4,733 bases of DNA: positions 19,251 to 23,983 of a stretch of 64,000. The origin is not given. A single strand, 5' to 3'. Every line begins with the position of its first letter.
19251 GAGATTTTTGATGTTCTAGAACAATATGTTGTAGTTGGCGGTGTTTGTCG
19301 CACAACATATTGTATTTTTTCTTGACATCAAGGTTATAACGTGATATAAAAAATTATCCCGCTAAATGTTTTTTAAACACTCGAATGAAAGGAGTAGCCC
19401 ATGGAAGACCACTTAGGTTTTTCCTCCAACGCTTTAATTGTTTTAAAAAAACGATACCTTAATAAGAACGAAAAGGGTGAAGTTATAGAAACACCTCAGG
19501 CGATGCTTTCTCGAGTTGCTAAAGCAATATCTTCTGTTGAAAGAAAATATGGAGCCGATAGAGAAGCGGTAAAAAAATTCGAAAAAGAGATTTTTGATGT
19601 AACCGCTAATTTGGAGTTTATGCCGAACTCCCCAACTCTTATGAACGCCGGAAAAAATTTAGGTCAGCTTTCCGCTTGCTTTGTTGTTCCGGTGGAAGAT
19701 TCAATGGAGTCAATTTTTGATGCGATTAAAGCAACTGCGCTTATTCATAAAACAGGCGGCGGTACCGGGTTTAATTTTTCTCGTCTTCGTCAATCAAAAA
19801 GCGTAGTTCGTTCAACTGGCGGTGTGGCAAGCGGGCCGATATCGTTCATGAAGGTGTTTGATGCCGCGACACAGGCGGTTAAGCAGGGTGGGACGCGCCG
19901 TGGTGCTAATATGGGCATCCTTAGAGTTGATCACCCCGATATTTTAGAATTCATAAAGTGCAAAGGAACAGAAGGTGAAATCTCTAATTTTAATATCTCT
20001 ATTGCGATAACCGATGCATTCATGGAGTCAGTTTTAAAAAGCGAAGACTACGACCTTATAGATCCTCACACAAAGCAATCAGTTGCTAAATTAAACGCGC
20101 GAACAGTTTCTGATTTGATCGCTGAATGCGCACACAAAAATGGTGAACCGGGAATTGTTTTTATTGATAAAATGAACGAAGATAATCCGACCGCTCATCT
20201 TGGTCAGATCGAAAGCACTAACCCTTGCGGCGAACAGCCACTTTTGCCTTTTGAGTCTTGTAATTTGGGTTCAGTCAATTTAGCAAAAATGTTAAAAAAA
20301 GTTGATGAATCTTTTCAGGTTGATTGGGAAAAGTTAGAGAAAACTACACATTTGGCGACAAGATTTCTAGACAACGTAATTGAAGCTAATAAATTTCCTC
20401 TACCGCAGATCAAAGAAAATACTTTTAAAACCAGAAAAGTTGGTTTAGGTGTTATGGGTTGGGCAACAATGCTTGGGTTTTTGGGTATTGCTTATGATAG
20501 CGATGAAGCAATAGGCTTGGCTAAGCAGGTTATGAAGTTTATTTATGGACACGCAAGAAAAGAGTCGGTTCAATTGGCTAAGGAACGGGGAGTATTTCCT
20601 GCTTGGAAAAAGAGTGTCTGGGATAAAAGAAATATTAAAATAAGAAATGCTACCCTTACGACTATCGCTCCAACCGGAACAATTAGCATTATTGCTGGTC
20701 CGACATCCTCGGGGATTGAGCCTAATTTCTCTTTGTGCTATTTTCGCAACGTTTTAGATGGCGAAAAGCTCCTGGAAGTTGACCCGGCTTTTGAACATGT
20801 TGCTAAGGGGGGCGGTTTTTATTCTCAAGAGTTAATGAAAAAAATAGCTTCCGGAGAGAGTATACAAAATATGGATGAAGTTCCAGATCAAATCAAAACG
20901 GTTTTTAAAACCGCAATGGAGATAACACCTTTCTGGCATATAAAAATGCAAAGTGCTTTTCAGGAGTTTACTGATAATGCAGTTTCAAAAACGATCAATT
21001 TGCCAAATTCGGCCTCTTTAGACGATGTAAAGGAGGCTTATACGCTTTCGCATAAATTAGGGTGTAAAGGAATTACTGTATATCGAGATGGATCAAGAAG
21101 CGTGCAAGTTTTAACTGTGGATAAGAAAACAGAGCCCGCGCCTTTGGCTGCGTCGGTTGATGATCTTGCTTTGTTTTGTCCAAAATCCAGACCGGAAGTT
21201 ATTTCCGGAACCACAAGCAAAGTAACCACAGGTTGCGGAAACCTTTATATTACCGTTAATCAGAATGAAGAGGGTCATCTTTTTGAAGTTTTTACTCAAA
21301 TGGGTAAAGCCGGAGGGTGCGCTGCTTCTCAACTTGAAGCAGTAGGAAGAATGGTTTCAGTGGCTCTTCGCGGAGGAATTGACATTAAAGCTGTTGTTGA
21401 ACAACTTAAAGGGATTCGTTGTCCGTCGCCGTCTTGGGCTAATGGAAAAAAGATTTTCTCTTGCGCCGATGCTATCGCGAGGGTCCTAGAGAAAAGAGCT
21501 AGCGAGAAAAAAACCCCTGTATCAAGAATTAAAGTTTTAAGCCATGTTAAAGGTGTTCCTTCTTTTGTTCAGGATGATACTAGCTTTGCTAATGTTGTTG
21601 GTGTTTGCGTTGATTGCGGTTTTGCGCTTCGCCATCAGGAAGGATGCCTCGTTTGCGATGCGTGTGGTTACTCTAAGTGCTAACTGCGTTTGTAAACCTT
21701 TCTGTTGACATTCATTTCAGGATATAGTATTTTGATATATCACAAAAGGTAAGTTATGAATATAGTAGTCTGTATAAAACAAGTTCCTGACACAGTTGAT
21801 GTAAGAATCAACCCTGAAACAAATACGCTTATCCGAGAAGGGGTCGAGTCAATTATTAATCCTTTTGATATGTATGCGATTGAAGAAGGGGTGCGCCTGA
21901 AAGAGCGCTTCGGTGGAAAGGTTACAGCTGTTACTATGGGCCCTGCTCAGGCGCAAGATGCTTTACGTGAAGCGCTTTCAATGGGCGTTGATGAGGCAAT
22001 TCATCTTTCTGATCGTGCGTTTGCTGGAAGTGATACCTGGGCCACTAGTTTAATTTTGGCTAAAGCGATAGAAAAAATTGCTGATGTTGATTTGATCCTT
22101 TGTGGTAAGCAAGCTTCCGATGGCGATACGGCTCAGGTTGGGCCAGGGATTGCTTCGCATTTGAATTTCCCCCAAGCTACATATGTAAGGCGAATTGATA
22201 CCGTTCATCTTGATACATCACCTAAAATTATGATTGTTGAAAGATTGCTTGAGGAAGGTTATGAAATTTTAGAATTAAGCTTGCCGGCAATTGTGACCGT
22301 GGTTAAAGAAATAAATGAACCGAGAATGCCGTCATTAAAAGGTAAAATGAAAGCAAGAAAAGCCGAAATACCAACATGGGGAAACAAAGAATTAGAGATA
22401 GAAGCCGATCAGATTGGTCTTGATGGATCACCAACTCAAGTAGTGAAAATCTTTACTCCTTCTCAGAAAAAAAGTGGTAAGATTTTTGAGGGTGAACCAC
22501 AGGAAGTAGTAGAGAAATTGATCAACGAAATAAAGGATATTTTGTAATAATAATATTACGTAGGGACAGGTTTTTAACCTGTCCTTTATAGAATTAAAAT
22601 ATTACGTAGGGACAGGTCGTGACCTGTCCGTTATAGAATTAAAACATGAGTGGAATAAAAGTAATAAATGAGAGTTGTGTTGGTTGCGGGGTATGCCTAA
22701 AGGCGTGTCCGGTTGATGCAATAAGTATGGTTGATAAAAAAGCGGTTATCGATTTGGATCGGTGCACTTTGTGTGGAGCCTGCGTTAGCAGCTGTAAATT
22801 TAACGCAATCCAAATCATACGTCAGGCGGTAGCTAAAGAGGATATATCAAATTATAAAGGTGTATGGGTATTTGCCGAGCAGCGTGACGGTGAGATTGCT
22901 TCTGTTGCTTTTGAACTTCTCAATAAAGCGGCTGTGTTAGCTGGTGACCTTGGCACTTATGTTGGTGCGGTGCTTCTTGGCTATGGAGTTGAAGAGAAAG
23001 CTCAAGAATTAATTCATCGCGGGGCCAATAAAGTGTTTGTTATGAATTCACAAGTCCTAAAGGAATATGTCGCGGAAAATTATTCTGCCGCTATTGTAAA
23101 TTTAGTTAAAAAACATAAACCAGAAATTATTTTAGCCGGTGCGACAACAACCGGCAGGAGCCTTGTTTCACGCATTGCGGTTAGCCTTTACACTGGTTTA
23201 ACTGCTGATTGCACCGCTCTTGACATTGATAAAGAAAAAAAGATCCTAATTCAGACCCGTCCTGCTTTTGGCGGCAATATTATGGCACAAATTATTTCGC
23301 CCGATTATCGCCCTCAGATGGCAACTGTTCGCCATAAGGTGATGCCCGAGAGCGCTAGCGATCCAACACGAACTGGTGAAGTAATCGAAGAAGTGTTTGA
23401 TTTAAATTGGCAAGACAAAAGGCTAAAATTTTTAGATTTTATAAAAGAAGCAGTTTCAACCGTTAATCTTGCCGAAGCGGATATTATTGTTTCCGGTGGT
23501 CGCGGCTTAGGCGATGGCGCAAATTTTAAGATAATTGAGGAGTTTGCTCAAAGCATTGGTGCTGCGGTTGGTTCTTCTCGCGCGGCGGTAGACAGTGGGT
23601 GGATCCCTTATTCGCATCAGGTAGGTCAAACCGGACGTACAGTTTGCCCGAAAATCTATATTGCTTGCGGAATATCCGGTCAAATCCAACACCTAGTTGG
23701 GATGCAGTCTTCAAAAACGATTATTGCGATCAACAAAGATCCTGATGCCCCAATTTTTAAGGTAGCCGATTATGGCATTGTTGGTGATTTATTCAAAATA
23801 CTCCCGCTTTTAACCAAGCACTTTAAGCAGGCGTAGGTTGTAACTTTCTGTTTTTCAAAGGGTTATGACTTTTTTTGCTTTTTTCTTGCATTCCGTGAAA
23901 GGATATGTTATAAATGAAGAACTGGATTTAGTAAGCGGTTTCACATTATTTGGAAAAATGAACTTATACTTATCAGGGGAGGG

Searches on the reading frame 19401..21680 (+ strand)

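Call 49: search_protein_families(library=pfam, proteins=[window:19401-21680:+], max_evalue=0.00001)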
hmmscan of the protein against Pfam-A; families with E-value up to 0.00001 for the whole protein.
window:19401-21680:+ (760 aa): 3 families
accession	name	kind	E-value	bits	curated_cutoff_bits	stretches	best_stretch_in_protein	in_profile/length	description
PF02867.20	Ribonuc_red_lgC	-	1.1e-140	470.2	23.9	2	91-410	1-347/523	Ribonucleotide reductase, barrel domain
PF12637.14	TSCPD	-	6.5e-24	84.5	22.8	1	606-698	5-86/88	TSCPD domain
PF00317.26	Ribonuc_red_lgN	-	3.6e-22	78.6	28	1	7-88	3-77/77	Ribonucleotide reductase, all-alpha domain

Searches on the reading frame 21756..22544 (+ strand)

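Call 49: search_protein_families(library=pfam, proteins=[window:21756-22544:+], max_evalue=0.00001)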
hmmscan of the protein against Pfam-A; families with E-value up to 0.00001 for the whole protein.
window:21756-22544:+ (263 aa): 1 family
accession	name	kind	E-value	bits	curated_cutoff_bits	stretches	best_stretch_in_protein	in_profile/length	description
PF01012.27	ETF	-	4e-50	170.6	26.7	1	23-210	2-178/181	Electron transfer flavoprotein domain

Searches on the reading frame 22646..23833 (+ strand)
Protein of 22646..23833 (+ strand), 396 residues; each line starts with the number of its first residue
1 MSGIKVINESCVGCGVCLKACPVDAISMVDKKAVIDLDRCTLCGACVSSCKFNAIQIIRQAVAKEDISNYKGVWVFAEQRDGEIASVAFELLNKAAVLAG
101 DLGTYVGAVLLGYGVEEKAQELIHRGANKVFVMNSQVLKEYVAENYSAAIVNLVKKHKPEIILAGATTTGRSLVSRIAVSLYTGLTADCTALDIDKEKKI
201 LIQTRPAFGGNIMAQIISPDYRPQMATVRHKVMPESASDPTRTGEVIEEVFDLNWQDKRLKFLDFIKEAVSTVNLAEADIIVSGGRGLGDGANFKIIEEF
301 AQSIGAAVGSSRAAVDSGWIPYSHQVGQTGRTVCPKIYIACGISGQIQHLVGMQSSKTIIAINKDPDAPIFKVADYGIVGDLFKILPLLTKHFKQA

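Call 49: search_protein_families(library=pfam, proteins=[window:22646-23833:+], max_evalue=0.00001)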
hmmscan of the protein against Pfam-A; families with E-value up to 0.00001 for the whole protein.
window:22646-23833:+ (396 aa): 13 families
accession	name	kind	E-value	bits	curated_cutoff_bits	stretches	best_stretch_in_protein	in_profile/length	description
PF01012.27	ETF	-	8.9e-44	149.9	26.7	1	73-248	1-175/181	Electron transfer flavoprotein domain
PF00766.25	ETF_alpha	-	2.2e-36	124.1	27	1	274-354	1-81/81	Electron transfer flavoprotein FAD-binding domain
PF00037.32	Fer4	-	9.5e-16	57.3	21.1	2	34-56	2-24/24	4Fe-4S binding domain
PF12797.12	Fer4_2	-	8.7e-11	41.5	24.5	0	33-51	3-21/22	4Fe-4S binding domain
PF12838.12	Fer4_7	-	4.7e-10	40.2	27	1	10-54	1-52/52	4Fe-4S dicluster domain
PF12837.12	Fer4_6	-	9.6e-10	38.4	25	0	33-55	2-24/24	4Fe-4S binding domain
PF13237.11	Fer4_10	-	4.7e-09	36.5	25.5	1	6-50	4-52/53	4Fe-4S dicluster domain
PF14697.11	Fer4_21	-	1.3e-08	35.3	35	0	4-28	34-59/59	4Fe-4S dicluster domain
PF13484.11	Fer4_16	-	3.1e-08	34.7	30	0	11-29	2-20/66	4Fe-4S double cluster binding domain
PF13187.11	Fer4_9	-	1.7e-07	31.6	27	1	11-55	2-52/52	4Fe-4S dicluster domain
PF13183.11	Fer4_8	-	4.1e-07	30.9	27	0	37-54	2-19/68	4Fe-4S dicluster domain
PF12800.12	Fer4_4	-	5e-07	30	24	0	9-23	2-16/17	4Fe-4S binding domain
PF25160.1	LdpA_Fe-S-bd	-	5.3e-07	29.8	27.6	0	5-30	22-47/49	LdpA Fe-S cluster-binding domain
